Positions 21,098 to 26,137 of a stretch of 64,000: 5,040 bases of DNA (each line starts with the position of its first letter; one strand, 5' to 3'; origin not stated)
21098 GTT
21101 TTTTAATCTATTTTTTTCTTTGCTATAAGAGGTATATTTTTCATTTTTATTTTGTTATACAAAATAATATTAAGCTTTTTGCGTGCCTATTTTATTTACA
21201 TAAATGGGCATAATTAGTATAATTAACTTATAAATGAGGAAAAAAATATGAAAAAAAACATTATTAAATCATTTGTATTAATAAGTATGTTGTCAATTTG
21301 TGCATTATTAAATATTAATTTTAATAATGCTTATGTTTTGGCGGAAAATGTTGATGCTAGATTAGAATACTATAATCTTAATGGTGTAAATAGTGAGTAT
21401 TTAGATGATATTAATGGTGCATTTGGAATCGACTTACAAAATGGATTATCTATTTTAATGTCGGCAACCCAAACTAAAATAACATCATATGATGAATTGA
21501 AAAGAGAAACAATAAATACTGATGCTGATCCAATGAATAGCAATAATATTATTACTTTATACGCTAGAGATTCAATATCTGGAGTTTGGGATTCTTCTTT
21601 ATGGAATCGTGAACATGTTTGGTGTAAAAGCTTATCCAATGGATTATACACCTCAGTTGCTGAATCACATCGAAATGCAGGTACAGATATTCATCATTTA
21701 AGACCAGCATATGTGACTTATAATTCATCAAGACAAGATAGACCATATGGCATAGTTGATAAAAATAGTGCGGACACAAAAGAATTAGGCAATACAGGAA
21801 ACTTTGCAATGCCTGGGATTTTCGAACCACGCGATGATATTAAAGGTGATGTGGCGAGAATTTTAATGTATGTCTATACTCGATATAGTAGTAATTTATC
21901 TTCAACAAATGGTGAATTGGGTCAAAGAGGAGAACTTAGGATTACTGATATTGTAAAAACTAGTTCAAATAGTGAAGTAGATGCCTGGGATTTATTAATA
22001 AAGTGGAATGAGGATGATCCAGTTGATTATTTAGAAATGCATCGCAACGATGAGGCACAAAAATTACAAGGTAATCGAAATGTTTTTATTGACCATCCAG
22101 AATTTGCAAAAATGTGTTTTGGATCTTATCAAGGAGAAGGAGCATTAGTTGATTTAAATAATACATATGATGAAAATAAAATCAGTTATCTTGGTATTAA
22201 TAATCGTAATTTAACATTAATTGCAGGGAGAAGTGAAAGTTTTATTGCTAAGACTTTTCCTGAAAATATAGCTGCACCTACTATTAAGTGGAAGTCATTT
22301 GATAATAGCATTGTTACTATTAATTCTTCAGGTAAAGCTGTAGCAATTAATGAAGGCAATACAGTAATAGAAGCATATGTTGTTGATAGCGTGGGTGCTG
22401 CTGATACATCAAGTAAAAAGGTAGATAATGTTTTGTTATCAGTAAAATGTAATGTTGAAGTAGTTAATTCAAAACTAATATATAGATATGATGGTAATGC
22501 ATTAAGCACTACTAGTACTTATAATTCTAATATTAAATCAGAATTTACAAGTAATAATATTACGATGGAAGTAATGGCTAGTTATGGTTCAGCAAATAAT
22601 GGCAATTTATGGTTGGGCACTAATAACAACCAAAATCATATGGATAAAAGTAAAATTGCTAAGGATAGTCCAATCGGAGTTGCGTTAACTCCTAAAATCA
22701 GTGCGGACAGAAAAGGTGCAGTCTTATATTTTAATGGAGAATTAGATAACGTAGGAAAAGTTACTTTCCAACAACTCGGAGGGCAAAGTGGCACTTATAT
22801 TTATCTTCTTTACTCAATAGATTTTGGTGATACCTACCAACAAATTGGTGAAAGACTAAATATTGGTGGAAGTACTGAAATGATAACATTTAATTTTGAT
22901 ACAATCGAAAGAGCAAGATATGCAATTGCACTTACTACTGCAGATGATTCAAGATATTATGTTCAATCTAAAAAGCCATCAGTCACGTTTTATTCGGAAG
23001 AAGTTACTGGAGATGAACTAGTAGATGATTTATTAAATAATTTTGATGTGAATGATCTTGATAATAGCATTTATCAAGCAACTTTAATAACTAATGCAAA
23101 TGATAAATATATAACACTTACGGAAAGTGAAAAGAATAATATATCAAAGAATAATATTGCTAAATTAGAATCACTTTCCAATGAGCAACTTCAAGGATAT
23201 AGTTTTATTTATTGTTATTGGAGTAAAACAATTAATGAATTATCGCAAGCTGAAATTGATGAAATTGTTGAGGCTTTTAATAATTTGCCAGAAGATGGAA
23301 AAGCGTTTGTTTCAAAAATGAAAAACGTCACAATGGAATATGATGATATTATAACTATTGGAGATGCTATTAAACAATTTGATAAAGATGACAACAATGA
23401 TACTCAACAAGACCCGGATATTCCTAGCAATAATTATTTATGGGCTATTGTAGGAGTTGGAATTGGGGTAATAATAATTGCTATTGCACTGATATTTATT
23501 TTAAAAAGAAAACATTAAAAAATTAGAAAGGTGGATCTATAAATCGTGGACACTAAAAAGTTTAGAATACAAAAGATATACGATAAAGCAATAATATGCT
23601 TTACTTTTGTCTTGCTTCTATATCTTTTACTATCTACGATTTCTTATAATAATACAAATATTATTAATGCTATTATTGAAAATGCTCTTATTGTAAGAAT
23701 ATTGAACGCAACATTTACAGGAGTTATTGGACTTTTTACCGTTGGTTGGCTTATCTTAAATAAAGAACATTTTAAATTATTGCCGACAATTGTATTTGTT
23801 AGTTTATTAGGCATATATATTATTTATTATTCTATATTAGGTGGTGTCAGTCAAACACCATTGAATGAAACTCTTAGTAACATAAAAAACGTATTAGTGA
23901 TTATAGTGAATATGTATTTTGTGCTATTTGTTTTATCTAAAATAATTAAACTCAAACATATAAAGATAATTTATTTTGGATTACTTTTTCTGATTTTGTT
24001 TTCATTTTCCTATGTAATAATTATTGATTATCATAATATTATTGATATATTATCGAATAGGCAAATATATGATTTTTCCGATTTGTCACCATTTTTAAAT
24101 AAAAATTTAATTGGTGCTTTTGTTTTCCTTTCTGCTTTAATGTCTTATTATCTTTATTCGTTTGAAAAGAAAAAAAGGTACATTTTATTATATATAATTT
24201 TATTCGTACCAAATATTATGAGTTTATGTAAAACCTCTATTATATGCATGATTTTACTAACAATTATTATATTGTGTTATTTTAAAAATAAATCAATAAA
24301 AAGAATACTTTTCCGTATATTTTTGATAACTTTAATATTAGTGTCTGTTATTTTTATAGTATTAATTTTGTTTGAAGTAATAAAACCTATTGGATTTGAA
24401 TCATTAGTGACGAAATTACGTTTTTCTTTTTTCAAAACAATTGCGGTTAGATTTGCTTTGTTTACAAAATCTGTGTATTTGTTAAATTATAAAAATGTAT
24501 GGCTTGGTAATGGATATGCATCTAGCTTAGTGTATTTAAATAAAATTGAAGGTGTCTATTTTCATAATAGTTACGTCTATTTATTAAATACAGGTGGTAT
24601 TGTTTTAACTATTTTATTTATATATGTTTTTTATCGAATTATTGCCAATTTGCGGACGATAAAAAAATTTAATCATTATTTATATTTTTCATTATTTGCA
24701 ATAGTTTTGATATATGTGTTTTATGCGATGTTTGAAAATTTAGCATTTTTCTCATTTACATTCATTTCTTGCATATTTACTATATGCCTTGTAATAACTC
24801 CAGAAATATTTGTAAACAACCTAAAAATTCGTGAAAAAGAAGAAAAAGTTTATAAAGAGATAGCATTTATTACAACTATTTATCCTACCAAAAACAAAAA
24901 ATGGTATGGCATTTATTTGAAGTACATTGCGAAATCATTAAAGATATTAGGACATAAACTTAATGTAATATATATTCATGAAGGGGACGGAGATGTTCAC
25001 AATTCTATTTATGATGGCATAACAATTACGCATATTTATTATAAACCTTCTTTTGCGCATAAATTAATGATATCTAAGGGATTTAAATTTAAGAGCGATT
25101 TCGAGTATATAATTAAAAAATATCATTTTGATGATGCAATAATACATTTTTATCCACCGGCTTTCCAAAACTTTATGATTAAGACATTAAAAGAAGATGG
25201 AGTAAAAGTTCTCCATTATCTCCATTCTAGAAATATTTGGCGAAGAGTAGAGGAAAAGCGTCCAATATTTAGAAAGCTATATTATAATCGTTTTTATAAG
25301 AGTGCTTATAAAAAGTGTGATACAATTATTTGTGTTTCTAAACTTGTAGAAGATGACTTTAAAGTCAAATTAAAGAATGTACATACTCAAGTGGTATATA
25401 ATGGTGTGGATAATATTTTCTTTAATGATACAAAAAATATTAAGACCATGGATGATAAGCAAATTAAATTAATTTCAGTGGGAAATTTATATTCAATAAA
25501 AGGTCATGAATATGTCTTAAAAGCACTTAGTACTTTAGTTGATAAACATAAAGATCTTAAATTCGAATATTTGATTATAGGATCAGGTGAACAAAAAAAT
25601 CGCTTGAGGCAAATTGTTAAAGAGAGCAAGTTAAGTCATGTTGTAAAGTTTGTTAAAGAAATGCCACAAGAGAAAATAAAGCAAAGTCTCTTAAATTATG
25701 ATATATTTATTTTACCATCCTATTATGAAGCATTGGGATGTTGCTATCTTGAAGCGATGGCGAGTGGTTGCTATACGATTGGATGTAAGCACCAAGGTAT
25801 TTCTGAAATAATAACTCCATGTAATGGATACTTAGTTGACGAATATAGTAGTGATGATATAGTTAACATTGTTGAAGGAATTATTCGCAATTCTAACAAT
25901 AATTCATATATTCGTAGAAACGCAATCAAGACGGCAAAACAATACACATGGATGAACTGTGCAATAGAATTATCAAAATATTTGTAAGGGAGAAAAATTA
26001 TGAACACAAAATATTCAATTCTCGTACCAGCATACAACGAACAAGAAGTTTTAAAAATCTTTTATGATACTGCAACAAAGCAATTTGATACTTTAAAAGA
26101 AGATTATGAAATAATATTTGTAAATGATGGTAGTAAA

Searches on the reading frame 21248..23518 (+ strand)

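Call 55: search_protein_families(library=pfam, proteins=[window:21248-23518:+], max_evalue=0.0001)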
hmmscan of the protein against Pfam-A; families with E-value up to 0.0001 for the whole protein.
window:21248-23518:+ (756 aa): 1 family
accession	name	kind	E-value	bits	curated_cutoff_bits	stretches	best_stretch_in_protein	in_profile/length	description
PF04231.19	Endonuclease_1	-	2.9e-34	119.3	25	1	95-285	51-235/235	Endonuclease I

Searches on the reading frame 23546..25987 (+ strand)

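Call 55: search_protein_families(library=pfam, proteins=[window:23546-25987:+], max_evalue=0.0001)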
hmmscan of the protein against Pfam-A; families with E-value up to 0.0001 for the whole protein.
window:23546-25987:+ (813 aa): 4 families
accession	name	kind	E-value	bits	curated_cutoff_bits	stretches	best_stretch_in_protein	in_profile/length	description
PF00534.26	Glycos_transf_1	-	1.1e-31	110.2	26.4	1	629-795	5-171/172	Glycosyl transferases group 1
PF13692.12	Glyco_trans_1_4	-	3.3e-22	79.7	27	1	641-781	3-141/142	Glycosyl transferases group 1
PF13439.12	Glyco_transf_4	-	7.3e-15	55.8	28.5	1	456-622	6-167/170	Glycosyltransferase Family 4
PF20706.3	GT4-conflict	-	4.9e-05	22.9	26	1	589-742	145-306/385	Family 4 Glycosyltransferase in conflict systems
